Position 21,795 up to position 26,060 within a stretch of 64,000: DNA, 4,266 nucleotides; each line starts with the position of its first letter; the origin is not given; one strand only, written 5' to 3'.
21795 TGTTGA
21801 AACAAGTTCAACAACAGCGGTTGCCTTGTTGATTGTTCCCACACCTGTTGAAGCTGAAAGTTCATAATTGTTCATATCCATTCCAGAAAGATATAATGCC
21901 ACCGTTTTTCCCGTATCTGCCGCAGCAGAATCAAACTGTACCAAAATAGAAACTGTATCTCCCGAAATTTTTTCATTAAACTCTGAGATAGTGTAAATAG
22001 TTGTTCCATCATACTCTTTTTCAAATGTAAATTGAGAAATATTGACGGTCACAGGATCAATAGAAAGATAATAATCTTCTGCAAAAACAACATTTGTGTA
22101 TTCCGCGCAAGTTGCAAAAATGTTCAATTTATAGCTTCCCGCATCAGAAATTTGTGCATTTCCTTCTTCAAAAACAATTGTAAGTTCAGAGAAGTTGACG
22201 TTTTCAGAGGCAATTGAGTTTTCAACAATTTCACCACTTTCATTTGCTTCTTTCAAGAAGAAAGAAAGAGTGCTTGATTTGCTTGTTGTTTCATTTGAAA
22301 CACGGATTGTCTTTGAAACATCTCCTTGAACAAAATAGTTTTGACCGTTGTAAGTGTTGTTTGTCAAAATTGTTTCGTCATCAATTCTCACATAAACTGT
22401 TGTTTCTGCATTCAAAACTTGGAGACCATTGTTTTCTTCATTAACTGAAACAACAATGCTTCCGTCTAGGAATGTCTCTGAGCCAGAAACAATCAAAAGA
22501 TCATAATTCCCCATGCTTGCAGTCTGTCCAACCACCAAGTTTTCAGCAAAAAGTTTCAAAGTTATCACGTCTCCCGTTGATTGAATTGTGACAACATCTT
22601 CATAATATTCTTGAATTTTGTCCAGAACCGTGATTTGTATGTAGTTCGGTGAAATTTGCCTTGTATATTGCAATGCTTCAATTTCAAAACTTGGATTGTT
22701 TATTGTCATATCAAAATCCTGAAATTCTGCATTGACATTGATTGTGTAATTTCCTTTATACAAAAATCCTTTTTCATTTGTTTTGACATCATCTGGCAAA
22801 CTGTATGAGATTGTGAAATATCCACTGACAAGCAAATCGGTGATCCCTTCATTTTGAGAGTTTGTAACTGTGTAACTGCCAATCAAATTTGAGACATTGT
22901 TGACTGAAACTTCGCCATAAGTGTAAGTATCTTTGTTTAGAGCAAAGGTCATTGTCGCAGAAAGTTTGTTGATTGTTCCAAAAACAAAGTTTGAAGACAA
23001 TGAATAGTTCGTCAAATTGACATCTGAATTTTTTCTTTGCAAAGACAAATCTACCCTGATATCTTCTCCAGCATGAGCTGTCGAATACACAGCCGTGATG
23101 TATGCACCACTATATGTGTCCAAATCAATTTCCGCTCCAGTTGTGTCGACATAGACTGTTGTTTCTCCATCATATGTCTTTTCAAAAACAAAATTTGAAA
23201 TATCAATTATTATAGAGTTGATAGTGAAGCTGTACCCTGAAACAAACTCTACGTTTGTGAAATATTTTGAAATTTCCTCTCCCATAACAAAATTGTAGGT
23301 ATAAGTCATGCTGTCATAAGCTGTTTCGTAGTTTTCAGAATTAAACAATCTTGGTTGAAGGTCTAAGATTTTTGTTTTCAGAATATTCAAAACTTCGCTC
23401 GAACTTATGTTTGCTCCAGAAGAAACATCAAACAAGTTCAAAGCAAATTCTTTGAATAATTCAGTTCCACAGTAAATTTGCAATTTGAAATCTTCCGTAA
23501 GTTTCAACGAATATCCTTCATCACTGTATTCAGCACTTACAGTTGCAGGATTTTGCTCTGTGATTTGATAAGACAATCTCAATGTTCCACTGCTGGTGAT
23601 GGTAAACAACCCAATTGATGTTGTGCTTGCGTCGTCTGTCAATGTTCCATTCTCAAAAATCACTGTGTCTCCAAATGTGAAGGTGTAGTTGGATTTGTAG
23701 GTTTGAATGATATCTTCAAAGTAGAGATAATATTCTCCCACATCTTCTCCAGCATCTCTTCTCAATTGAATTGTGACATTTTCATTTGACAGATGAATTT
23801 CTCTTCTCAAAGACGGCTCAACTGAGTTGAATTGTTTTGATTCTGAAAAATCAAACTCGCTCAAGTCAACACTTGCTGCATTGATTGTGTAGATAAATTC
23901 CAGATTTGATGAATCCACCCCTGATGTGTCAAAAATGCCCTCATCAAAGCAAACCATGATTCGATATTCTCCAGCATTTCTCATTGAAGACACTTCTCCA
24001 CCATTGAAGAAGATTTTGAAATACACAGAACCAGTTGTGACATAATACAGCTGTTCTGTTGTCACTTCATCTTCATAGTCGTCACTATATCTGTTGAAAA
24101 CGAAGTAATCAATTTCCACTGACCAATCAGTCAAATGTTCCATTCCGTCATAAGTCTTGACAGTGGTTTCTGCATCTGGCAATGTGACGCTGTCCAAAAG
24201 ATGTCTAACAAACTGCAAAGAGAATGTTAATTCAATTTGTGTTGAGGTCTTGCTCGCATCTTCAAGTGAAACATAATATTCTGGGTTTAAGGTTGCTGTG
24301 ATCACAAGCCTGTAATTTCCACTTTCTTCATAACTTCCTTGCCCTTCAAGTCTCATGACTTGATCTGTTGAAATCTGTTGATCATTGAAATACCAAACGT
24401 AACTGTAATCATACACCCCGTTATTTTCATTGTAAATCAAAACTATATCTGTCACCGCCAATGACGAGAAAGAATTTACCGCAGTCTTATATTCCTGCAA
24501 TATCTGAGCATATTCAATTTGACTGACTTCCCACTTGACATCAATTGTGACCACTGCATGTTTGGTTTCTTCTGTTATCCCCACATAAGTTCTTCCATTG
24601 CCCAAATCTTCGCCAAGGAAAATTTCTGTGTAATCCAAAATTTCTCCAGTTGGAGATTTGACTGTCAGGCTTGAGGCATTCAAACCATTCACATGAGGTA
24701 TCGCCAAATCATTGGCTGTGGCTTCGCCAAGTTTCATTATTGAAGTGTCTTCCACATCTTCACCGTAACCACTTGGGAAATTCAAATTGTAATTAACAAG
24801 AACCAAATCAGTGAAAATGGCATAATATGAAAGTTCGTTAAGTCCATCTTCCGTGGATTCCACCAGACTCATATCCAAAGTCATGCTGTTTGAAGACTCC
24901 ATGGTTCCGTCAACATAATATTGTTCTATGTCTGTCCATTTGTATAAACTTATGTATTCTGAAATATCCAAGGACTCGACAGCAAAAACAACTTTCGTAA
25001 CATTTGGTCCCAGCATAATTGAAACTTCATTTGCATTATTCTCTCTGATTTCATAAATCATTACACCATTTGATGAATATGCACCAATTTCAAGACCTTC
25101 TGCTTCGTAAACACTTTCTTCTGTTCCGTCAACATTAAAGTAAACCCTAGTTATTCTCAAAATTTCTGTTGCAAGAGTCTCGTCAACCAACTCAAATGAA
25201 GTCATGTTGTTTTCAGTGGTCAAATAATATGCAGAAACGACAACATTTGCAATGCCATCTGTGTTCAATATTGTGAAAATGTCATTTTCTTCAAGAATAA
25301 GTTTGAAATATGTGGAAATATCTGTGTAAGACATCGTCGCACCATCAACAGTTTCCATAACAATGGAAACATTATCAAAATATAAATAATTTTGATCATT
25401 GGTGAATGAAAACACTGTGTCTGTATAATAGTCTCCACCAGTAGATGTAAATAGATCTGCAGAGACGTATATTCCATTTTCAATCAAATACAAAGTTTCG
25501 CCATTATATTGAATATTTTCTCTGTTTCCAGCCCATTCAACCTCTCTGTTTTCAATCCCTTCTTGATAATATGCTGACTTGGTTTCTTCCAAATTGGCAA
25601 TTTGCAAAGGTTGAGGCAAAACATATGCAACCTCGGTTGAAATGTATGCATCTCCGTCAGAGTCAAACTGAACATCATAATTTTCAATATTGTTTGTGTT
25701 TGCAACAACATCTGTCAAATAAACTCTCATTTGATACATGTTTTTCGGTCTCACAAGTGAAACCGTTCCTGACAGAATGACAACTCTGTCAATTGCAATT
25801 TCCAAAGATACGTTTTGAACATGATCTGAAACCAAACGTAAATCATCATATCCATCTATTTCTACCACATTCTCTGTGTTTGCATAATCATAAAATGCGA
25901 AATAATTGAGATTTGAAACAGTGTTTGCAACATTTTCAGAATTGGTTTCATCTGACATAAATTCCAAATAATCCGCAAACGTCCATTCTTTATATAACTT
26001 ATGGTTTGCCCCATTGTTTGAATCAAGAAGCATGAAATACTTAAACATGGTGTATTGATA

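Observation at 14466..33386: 6,306-aa giant secreted, tail-anchored surface protein embedded between trpS and uppP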

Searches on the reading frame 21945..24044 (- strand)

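Call 10: search_protein_families(library=pfam, proteins=[window:21945-24044:-], max_evalue=5)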
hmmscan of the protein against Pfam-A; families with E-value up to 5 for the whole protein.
window:21945-24044:- (700 aa): 1 family
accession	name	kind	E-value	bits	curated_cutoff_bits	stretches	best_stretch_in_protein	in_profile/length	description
PF23722.1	Beta-sand_DEX1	-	1.6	9.8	27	1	409-488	18-97/99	DEX1 beta-sandwich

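Call 80: search_protein_families(library=ncbifam, proteins=[window:21945-24044:-], max_evalue=0.1)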
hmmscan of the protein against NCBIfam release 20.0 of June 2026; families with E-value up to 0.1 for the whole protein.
window:21945-24044:- (700 aa): 0 families

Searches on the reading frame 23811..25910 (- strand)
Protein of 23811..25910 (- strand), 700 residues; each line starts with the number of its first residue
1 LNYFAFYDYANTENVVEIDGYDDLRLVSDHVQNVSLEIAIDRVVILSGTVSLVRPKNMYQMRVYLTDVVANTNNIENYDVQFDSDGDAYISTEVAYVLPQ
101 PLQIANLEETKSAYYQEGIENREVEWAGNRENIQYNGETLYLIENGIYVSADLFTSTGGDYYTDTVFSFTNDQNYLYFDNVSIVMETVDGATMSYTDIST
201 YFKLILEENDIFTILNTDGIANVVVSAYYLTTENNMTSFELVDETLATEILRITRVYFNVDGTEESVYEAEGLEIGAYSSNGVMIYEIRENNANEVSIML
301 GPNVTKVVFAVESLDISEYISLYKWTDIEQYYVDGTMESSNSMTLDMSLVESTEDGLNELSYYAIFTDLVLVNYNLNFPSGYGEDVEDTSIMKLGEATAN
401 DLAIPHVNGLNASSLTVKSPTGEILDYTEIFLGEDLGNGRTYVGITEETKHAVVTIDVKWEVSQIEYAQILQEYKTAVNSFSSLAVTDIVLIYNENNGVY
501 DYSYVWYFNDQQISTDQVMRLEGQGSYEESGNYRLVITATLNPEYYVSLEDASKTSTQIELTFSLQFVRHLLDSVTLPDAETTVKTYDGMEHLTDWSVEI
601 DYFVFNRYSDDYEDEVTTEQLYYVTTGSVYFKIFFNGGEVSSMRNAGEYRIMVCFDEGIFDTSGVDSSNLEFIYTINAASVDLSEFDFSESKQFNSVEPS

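Call 10: search_protein_families(library=pfam, proteins=[window:23811-25910:-], max_evalue=5)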
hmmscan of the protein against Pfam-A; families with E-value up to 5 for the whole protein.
window:23811-25910:- (700 aa): 2 families
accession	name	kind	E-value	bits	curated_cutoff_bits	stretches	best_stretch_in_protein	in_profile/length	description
PF05606.16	DUF777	-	0.0098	16.1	25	1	7-54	43-91/135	Borrelia burgdorferi protein of unknown function (DUF777)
PF01336.31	tRNA_anti-codon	-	0.071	13.5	27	0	593-638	22-63/75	OB-fold nucleic acid binding domain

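Call 80: search_protein_families(library=ncbifam, proteins=[window:23811-25910:-], max_evalue=0.1)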
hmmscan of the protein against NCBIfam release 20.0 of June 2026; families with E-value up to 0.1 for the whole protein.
window:23811-25910:- (700 aa): 0 families
